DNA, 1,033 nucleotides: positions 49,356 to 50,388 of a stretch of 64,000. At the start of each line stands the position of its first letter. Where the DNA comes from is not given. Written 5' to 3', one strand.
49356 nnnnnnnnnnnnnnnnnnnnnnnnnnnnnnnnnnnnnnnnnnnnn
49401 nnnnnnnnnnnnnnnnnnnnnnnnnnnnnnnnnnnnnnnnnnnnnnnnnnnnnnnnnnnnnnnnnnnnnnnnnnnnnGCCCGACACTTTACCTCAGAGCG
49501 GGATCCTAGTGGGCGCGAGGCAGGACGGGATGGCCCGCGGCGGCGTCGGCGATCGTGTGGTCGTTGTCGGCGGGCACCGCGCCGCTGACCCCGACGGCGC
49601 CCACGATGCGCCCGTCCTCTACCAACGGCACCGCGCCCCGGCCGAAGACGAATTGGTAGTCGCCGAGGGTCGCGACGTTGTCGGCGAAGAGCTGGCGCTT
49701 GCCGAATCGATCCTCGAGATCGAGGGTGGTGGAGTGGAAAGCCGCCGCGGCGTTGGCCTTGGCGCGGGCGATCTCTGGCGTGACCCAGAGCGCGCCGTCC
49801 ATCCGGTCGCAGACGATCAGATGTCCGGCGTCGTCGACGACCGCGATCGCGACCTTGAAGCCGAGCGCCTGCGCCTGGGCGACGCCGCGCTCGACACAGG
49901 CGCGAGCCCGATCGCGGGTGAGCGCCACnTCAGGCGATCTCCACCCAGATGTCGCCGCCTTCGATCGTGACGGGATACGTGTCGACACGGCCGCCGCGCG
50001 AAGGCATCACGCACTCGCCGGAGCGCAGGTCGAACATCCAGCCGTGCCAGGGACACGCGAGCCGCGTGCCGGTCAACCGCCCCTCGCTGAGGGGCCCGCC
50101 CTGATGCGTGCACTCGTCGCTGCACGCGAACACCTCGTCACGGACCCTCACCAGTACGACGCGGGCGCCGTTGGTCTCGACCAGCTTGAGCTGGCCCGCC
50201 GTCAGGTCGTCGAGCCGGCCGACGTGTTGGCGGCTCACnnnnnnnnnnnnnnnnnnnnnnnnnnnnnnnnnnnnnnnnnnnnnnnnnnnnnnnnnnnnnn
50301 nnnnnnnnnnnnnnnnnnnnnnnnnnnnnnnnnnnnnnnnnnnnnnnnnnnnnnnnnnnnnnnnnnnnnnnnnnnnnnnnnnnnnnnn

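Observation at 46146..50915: Seven-gene operon led by a CADD/PqqC-like heme-oxygenase-fold protein and a Rieske ferredoxin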

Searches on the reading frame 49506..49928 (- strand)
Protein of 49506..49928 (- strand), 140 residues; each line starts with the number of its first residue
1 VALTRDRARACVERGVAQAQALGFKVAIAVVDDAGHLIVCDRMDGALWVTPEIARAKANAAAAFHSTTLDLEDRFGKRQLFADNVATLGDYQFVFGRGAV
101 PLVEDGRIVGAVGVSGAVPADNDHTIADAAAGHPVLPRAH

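Call 3: search_protein_families(library=pfam, proteins=[window:49506-49928:-], max_evalue=0.01)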
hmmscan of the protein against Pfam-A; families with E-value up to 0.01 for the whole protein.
window:49506-49928:- (140 aa): 1 family
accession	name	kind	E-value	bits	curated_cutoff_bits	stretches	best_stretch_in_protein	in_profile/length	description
PF03928.20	HbpS-like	-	4e-31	108.2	25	1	3-131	1-127/128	Haem degrading protein HbpS-like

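Call 4: search_protein_families(library=ncbifam, proteins=[window:49506-49928:-], max_evalue=0.01)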
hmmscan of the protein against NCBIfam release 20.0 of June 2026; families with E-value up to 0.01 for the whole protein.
window:49506-49928:- (140 aa): 4 families
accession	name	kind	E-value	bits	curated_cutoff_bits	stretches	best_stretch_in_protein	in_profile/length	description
NF007275.0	PRK09732.1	equivalog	6.9e-15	55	246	1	3-131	7-129/134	hypothetical protein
NF002696.0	PRK02487.1-5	equivalog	3.7e-05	23.2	146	1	16-127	35-145/160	heme-degrading domain-containing protein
NF009463.0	PRK12823.1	equivalog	0.0026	17.4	322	1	18-90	16-84/260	1,6-dihydroxycyclohexa-2,4-diene-1-carboxylate dehydrogenase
NF040811.1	BenD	equivalog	0.0089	15.6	380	0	18-89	12-79/256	benzoate diol dehydrogenase BenD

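Call 51: search_solved_structures(query=window:49506-49928:-, max_evalue=0.001)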
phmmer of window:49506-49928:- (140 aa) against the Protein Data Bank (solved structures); distinct sequences matched with E-value up to 0.001: 8.
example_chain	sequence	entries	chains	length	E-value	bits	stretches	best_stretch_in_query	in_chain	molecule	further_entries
6bws_A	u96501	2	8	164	2.9e-10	43.4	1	3-131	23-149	Glycolate utilization protein | Efga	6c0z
9jth_A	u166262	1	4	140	1.4e-09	41.2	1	10-129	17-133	NahX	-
5cx7_A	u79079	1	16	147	1.2e-07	34.9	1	13-130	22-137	ATP:cob(I)alamin adenosyltransferase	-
3fpv_A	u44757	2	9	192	5.5e-07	32.8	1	4-131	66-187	Extracellular haem-binding protein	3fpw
2a2l_A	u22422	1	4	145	1e-06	31.9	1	12-129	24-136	unknown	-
4bmw_A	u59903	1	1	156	1.6e-06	31.3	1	4-131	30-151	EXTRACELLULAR HAEM-BINDING PROTEIN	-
4nkp_A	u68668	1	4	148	2.7e-05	27.3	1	3-121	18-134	putative extracellular heme-binding protein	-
5unl_A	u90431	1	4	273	0.00094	22.3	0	19-96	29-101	3-ketoacyl-ACP reductase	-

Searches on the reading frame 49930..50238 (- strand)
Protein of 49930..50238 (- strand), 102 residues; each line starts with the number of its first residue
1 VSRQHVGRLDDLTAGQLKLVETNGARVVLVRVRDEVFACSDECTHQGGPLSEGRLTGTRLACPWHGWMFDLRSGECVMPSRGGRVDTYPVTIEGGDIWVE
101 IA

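Call 3: search_protein_families(library=pfam, proteins=[window:49930-50238:-], max_evalue=0.01)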
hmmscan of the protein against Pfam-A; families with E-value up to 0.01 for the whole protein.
window:49930-50238:- (102 aa): 3 families
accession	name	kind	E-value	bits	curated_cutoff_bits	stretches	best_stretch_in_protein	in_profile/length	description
PF00355.32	Rieske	-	4.8e-19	68.5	20.3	1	4-88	3-87/88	Rieske [2Fe-2S] domain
PF13806.12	Rieske_2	-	1.3e-12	48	27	1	5-100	4-104/104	Rieske-like [2Fe-2S] domain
PF22543.2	Rieske_4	-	9.3e-06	26.4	28.4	1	6-78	3-79/119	Soluble Rieske-type ferredoxin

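Call 4: search_protein_families(library=ncbifam, proteins=[window:49930-50238:-], max_evalue=0.01)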
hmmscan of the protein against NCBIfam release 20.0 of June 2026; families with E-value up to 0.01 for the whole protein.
window:49930-50238:- (102 aa): 9 families
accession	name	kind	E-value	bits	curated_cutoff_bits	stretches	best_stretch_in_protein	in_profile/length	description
NF007422.0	PRK09965.1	equivalog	4.4e-19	68.5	113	1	2-101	2-100/106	bifunctional 3-phenylpropionate/cinnamic acid dioxygenase ferredoxin subunit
NF042948.2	3PPDioc_HcaC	equivalog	4.3e-16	59.1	150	1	1-101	1-102/105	3-phenylpropionate/cinnamic acid dioxygenase ferredoxin subunit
NF041683.1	ant_diox_AndAb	equivalog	5.7e-16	58.6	150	1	4-100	3-99/100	anthranilate 1,2-dioxygenase ferredoxin subunit AndAb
TIGR02378.1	nirD_assim_sml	equivalog_domain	3.8e-14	52.7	74.65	1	3-100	2-104/105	nitrite reductase small subunit NirD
TIGR02377.1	MocE_fam_FeS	subfamily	5.3e-11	42.4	136.15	1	27-101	26-101/101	MocE family 2Fe-2S type ferredoxin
NF052579.1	BetMthstMoxSdmAMthl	equivalog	1.2e-06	27.8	600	1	12-78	27-93/351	4beta-methylsterol monooxygenase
NF041174.1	SDX_Thmprot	equivalog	0.0012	19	170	1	14-79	14-79/109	sulredoxin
NF058607.1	GlBtMonoOxGbcA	equivalog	0.0052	15.3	670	1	20-72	74-128/420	glycine betaine monooxygenase oxygenase subunit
TIGR03229.1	benzo_1_2_benA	equivalog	0.0061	15.5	780.95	1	27-70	64-109/433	benzoate 1,2-dioxygenase large subunit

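Call 67: search_solved_structures(query=window:49930-50238:-, max_evalue=0.00001)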
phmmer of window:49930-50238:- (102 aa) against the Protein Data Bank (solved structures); distinct sequences matched with E-value up to 0.00001: 24.
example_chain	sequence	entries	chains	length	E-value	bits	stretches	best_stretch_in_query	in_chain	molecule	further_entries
2qpz_A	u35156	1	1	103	7.1e-12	48.5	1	9-100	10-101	Naphthalene 1,2-dioxygenase system ferredoxin subunit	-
5bok_A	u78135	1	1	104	8.9e-11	45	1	10-97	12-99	Ferredoxin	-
2i7f_A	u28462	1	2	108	1.3e-10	44.4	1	28-98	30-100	Ferredoxin component of dioxygenase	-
2e4p_A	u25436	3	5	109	1.9e-10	43.9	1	9-101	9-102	Biphenyl dioxygenase ferredoxin subunit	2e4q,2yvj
4p1c_H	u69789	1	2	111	3.7e-10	43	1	4-100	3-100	Toluene-4-monooxygenase system ferredoxin subunit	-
1vck_A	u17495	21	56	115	5.2e-10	42.5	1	10-99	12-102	ferredoxin component of carbazole | Ferredoxin CarAc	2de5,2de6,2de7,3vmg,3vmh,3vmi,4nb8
6ick_A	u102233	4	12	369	5.4e-10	42.4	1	24-77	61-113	Methylxanthine N1-demethylase NdmA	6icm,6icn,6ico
6icp_A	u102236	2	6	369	5.6e-10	42.4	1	24-77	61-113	Methylxanthine N1-demethylase NdmA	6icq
1fqt_A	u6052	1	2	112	5.9e-10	42.3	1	11-100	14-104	RIESKE-TYPE FERREDOXIN OF BIPHENYL DIOXYGENASE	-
1vm9_A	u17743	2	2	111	8e-10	41.9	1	6-100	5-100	Toluene-4-monooxygenase system protein C | Toluene-4-monooxygenase system ferredoxin subunit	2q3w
4emj_B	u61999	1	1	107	9.5e-10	41.7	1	5-101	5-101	Toluene 1,2-dioxygenase system ferredoxin subunit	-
3dqy_A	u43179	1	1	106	1.3e-09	41.2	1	6-101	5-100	Toluene 1,2-dioxygenase system ferredoxin subunit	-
4p1b_H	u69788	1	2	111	1.9e-09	40.7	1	4-100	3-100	Toluene-4-monooxygenase system ferredoxin subunit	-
1sjg_A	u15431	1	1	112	2.4e-09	40.3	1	2-100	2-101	Toluene-4-monooxygenase system protein C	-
3gcf_A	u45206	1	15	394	1.3e-08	38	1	11-98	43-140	Terminal oxygenase component of carbazole 1,9a-dioxygenase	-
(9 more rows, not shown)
